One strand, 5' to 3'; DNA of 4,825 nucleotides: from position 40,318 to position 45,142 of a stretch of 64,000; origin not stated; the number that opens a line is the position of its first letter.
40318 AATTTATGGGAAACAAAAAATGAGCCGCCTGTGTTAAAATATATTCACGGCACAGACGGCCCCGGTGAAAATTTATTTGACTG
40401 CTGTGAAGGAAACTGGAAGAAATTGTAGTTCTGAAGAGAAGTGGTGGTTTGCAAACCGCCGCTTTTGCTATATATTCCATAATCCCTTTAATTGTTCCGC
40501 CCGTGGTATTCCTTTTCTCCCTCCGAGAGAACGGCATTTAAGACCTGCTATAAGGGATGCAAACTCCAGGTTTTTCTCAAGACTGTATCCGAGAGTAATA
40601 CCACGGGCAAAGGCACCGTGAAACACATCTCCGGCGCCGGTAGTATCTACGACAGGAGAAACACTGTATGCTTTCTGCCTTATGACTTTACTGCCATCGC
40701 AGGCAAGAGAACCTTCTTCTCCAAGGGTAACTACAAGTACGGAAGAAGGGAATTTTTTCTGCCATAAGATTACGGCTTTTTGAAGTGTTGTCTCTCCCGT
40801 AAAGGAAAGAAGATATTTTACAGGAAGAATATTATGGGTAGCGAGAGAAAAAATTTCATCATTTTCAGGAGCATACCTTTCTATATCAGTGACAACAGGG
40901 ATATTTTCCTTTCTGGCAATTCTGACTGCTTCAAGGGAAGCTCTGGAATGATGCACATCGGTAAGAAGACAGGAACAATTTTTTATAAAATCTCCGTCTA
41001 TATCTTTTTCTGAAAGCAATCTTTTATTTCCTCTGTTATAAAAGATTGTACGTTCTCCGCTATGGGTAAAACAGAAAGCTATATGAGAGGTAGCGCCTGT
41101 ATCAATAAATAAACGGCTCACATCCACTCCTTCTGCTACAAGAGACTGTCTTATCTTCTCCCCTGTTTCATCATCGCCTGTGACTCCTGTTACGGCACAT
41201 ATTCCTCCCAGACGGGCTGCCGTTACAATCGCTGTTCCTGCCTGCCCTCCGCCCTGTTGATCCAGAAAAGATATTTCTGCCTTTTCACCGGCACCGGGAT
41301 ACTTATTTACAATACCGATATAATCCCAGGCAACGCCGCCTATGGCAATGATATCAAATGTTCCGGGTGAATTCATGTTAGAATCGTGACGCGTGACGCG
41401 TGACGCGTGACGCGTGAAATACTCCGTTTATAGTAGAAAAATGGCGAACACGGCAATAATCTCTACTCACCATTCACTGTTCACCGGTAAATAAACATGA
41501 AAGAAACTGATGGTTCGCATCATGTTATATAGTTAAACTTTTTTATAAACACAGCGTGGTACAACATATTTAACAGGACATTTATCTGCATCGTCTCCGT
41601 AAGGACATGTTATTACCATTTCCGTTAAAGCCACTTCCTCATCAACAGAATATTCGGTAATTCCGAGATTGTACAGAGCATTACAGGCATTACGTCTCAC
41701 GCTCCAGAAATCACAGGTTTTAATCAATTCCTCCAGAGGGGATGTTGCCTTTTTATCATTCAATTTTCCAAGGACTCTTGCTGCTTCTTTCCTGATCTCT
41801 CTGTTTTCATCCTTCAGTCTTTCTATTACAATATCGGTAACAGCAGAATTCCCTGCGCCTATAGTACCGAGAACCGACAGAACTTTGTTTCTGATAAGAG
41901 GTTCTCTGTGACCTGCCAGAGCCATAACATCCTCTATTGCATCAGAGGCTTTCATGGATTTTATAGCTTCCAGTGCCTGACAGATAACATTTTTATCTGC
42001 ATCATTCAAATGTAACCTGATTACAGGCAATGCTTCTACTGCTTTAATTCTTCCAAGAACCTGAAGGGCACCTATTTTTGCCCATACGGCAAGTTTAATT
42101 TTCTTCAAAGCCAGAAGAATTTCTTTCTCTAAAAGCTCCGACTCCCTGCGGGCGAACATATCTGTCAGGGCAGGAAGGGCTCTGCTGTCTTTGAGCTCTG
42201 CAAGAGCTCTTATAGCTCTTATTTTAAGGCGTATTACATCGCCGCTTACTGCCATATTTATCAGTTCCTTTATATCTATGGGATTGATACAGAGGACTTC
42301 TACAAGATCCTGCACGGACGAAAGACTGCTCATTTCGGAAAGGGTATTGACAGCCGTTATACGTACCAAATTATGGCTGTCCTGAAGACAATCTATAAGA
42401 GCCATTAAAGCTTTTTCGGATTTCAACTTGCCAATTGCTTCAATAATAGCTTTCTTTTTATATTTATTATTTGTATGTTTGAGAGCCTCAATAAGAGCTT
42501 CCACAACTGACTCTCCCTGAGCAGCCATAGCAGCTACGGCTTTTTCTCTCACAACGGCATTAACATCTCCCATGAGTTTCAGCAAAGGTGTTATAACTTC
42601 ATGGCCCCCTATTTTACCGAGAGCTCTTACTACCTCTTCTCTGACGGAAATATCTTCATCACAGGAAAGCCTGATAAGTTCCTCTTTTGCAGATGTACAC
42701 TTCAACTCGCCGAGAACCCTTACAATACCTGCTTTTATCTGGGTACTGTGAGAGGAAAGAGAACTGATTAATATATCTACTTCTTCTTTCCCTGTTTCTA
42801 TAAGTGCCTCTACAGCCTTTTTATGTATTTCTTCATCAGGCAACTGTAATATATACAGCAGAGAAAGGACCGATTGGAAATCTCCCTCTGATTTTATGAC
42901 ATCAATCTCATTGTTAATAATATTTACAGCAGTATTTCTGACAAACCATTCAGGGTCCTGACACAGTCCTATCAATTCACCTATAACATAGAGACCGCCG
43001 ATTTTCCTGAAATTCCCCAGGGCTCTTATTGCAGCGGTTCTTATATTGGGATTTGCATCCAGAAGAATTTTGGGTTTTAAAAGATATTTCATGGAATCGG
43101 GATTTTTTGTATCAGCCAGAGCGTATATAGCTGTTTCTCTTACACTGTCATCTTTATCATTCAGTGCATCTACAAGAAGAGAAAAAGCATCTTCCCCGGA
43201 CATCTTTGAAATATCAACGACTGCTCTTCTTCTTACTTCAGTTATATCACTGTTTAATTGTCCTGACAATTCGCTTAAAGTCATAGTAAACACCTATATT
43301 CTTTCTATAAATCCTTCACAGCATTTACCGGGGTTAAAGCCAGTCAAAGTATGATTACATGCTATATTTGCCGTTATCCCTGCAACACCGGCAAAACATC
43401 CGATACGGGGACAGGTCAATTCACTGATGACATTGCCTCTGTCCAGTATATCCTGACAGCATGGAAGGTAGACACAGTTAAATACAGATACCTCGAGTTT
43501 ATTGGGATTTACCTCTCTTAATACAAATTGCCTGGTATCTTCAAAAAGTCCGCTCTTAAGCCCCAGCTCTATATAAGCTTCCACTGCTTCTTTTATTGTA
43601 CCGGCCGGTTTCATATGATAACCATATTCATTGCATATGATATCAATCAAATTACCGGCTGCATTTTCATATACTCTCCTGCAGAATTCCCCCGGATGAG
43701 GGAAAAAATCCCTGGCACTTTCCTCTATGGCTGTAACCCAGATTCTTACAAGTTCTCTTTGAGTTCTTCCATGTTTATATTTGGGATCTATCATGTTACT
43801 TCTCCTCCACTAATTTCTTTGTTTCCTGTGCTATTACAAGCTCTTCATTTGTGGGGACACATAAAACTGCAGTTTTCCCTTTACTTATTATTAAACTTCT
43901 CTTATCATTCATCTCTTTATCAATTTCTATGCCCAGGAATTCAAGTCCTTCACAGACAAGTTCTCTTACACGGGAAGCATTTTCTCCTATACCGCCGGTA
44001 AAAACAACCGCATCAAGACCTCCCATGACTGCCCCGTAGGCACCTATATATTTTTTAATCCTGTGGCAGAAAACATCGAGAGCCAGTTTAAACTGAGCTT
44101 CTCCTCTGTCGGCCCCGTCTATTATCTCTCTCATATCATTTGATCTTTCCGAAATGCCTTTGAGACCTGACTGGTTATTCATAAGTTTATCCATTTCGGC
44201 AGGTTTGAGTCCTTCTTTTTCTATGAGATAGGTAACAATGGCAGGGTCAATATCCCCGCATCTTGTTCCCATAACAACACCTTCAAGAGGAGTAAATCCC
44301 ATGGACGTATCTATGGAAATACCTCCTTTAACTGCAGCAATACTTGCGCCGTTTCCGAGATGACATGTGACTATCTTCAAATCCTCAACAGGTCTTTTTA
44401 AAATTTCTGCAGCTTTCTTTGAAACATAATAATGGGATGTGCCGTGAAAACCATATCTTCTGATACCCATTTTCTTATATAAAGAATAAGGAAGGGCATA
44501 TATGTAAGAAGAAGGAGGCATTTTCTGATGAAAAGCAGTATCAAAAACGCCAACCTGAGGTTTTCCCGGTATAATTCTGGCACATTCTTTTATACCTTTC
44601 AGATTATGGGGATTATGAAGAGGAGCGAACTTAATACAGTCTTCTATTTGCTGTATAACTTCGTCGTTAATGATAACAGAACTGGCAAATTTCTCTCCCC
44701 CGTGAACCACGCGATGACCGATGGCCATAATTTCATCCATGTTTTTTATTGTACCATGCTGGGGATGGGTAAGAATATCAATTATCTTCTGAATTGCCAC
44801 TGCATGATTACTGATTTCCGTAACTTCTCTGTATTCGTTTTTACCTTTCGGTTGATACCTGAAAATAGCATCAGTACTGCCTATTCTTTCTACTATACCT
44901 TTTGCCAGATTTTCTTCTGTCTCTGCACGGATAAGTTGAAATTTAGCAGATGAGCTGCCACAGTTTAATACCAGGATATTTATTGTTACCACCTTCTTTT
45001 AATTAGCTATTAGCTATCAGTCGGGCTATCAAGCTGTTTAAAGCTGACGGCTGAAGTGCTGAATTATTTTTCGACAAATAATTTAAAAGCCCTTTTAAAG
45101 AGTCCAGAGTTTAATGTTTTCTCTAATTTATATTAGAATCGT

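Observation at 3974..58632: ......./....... heptanucleotide tandem arrays at 13 intergenic sites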

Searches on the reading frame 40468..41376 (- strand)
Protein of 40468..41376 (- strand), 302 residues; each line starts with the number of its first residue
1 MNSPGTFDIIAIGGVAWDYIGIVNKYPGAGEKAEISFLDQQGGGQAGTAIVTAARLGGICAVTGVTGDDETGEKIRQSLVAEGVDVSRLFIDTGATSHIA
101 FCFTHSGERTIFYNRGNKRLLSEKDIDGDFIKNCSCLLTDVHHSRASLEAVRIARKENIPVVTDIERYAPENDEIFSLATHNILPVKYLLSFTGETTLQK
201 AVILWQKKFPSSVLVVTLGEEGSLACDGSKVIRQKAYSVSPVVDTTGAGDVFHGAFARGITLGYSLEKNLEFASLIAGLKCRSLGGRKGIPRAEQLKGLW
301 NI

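Call 16: search_protein_families(library=pfam, proteins=[window:40468-41376:-])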
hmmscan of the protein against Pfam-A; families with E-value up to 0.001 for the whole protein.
window:40468-41376:- (302 aa): 1 family
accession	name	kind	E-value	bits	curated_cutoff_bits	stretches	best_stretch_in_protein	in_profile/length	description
PF00294.29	PfkB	-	3e-36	125.8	25.8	1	8-291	3-300/302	pfkB family carbohydrate kinase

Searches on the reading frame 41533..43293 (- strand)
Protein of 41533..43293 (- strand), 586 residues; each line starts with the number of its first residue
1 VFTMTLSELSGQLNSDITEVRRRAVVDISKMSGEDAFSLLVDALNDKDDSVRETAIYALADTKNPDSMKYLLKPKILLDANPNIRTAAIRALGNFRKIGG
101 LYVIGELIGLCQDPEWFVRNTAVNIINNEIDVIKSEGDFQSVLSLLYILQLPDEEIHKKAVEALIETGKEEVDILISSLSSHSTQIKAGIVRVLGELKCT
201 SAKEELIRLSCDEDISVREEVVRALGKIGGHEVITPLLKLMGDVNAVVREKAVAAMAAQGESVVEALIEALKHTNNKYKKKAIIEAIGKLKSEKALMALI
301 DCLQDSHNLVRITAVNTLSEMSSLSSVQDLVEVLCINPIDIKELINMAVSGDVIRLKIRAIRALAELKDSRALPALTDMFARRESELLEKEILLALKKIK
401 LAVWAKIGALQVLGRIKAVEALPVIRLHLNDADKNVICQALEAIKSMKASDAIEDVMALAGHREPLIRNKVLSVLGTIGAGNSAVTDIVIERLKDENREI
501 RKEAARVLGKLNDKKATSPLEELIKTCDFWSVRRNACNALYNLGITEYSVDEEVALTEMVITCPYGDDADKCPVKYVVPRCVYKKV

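Call 16: search_protein_families(library=pfam, proteins=[window:41533-43293:-])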
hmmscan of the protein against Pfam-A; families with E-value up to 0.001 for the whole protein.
window:41533-43293:- (586 aa): 16 families
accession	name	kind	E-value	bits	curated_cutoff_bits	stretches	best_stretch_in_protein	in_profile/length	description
PF13646.12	HEAT_2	-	7.6e-74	244.5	27.7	9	173-257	2-88/88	HEAT repeats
PF02985.28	HEAT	-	3.3e-36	120.3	23.5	0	38-60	3-25/31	HEAT repeat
PF03130.22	HEAT_PBS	-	6.9e-34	112.9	20.9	0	217-242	1-26/27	PBS lyase HEAT-like repeat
PF13513.12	HEAT_EZ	-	3.9e-20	72.3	27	0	35-60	28-53/55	HEAT-like repeat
PF00514.29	Arm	-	1.9e-15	56.7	20.6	0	206-227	17-38/41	Armadillo/beta-catenin-like repeat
PF12717.13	Cnd1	-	5.4e-10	40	26.4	0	6-77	23-101/162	non-SMC mitotic condensation complex subunit 1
PF11838.14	ERAP1_C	-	5.4e-09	36.3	38.2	0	214-314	126-235/318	ERAP1-like C-terminal domain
PF21581.3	SCD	-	3.7e-07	30.8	27.5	0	493-517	39-63/75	Stromalin conservative domain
PF21547.3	TTI1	-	8.1e-06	26.1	27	0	296-331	1-39/90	TELO2-interacting protein 1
PF20168.4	PDS5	-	1e-05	24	27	0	12-124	250-382/1053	Sister chromatid cohesion protein PDS5 protein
PF18991.6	DUF5724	-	2.6e-05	22.9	25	0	35-307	291-568/1214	Family of unknown function (DUF5724)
PF25786.1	HEAT_GCN1_C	-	0.00031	21.2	27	0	197-317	23-131/151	GCN1-like, C-terminal HEAT repeats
PF14663.11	RasGEF_N_2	-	0.00049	20.8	27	0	487-525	8-44/108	Rapamycin-insensitive companion of mTOR RasGEF_N domain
PF12796.13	Ank_2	-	0.00061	20.7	27.3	0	35-92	11-68/90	Ankyrin repeats (3 copies)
PF21040.3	CEP104-like_TOG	-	0.00061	20.5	24.3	0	255-348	64-160/208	Centrosomal protein CEP104-like, TOG domain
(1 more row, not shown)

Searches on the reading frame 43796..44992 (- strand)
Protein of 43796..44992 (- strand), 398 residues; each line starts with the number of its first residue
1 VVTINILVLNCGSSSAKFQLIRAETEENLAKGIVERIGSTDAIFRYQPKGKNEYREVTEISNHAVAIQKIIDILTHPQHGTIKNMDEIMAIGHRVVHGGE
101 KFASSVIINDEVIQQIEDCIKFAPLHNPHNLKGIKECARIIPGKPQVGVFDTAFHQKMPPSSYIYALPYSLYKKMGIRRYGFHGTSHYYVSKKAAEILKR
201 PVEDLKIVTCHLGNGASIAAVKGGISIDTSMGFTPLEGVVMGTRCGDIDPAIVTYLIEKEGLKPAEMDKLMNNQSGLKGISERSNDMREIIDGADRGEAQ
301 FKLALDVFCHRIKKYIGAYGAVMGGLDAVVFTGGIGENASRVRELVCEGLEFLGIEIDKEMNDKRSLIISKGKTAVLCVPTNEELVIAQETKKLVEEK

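Call 16: search_protein_families(library=pfam, proteins=[window:43796-44992:-])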
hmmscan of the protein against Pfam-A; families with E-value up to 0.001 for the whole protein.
window:43796-44992:- (398 aa): 1 family
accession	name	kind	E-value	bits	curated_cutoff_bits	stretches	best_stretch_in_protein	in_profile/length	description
PF00871.23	Acetate_kinase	-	1.1e-159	531.7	22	1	6-389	2-392/392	Acetokinase family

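Call 18: find_homologous_proteins(query=window:43796-44992:-, max_evalue=1e-50)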
Query window:43796-44992:- (398 aa): 8000 proteins with E <= 1e-50 among 8000 candidates; the best 120 are listed.
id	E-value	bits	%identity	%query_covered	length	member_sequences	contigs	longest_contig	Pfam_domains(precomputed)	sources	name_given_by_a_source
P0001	9.9e-255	862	96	100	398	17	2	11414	PF00871.24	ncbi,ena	-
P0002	2.1e-236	802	88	100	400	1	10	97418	PF00871.24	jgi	-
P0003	1.3e-235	800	88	99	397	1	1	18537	PF00871.24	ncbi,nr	ncbi:MAG TPA: acetate kinase [Candidatus Eremiobacteraeota bacterium]|nr:acetate kinase [Candidatus 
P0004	8.6e-214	728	82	100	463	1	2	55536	PF00871.24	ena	-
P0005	8.7e-203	691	76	100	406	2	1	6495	PF00871.24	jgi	-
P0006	1.6e-173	595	66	99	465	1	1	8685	PF00871.24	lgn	-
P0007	1.2e-169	582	64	99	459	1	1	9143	PF00871.24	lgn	-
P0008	4.2e-169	581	65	99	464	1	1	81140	PF00871.24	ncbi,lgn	-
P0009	1.4e-166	572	64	99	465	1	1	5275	PF00871.24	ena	-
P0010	7.2e-166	570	63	99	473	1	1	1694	PF00871.24,PF01498.25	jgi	-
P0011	1.0e-165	569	64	98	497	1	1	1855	PF00871.24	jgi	jgi:acetate kinase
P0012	1.1e-165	569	63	98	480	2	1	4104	PF00871.24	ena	-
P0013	2.3e-165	568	62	99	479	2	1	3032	PF00871.24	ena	-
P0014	4.4e-165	567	62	99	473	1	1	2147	PF00871.24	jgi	-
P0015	6.9e-165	567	63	99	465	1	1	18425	PF00871.24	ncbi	ncbi:acetate/propionate family kinase [candidate division KSB1 bacterium]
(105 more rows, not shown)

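Call 19: find_encoding_contigs(protein=P0001, flank=10000, max_places=4)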
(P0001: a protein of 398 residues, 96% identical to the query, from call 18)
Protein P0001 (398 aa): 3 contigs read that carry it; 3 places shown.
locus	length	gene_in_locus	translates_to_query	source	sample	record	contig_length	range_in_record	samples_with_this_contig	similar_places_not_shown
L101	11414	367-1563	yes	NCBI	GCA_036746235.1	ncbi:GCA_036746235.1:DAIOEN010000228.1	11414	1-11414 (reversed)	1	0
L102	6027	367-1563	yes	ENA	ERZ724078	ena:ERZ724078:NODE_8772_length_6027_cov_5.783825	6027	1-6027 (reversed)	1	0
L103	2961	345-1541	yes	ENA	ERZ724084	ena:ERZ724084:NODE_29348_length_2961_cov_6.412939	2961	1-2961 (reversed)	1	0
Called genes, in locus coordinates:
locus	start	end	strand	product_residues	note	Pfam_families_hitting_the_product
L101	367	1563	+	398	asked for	PF00871:Acetate_kinase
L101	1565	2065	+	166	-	-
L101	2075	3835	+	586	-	PF02985:HEAT (faint), PF03130:HEAT_PBS (faint), PF11838:ERAP1_C (faint), PF12717:Cnd1 (faint), PF13513:HEAT_EZ (faint), PF13646:HEAT_2, PF20168:PDS5 (faint), PF13646:HEAT_2, +2 more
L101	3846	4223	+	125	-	PF23198:PDE8A_N (weak), PF00072:Response_reg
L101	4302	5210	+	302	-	PF00294:PfkB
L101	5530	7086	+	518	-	PF00924:MS_channel_2nd, PF21082:MS_channel_3rd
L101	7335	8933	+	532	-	PF00924:MS_channel_2nd, PF21082:MS_channel_3rd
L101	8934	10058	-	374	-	PF00072:Response_reg, PF02518:HATPase_c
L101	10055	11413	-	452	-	?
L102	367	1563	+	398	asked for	PF00871:Acetate_kinase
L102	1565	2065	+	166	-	-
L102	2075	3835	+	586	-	PF02985:HEAT (faint), PF03130:HEAT_PBS (faint), PF11838:ERAP1_C (faint), PF12717:Cnd1 (faint), PF13513:HEAT_EZ (faint), PF13646:HEAT_2, PF20168:PDS5 (faint), PF13646:HEAT_2, +2 more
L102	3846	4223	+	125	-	PF23198:PDE8A_N (weak), PF00072:Response_reg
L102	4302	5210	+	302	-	PF00294:PfkB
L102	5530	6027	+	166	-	?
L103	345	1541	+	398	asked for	PF00871:Acetate_kinase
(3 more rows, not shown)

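Call 20: find_encoding_contigs(protein=P0002, flank=10000, max_places=4)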
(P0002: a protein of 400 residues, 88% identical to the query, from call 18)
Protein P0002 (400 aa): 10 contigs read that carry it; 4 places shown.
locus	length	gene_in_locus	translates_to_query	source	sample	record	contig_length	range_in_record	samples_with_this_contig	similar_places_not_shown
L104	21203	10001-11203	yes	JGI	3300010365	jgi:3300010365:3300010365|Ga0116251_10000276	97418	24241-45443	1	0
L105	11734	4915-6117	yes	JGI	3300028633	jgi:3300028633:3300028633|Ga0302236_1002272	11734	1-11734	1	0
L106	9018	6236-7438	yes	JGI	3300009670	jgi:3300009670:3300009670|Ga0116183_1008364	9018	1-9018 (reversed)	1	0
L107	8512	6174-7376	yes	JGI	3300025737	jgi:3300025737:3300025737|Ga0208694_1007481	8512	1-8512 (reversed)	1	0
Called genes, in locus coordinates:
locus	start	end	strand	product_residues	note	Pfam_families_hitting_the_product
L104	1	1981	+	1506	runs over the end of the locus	PF17789:MG4 (faint), PF01835:MG2, PF17791:MG3, PF07703:A2M_BRD, PF00207:A2M, PF07678:TED_complement, PF13243:SQHop_cyclase_C (weak), PF07677:A2M_recep, +1 more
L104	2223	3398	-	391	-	PF03576:Peptidase_S58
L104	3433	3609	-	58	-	-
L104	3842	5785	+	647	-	PF01276:OKR_DC_1, PF00155:Aminotran_1_2 (weak), PF01212:Beta_elim_lyase (weak), PF03711:OKR_DC_1_C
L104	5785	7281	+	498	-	PF03553:Na_H_antiporter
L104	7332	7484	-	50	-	-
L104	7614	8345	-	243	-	PF02146:SIR2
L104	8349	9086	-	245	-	PF02596:DUF169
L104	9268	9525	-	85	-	PF07862:Nif11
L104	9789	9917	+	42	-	PF00515:TPR_1 (weak), PF07719:TPR_2 (faint)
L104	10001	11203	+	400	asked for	PF00871:Acetate_kinase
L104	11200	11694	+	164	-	-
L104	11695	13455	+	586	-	PF00514:Arm (faint), PF02985:HEAT (faint), PF11838:ERAP1_C (faint), PF12717:Cnd1 (faint), PF13513:HEAT_EZ (faint), PF13646:HEAT_2, PF21581:SCD (faint), PF13646:HEAT_2, +3 more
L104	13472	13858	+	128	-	PF00072:Response_reg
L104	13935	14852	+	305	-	PF00294:PfkB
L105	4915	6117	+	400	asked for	PF00871:Acetate_kinase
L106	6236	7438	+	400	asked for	PF00871:Acetate_kinase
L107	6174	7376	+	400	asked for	PF00871:Acetate_kinase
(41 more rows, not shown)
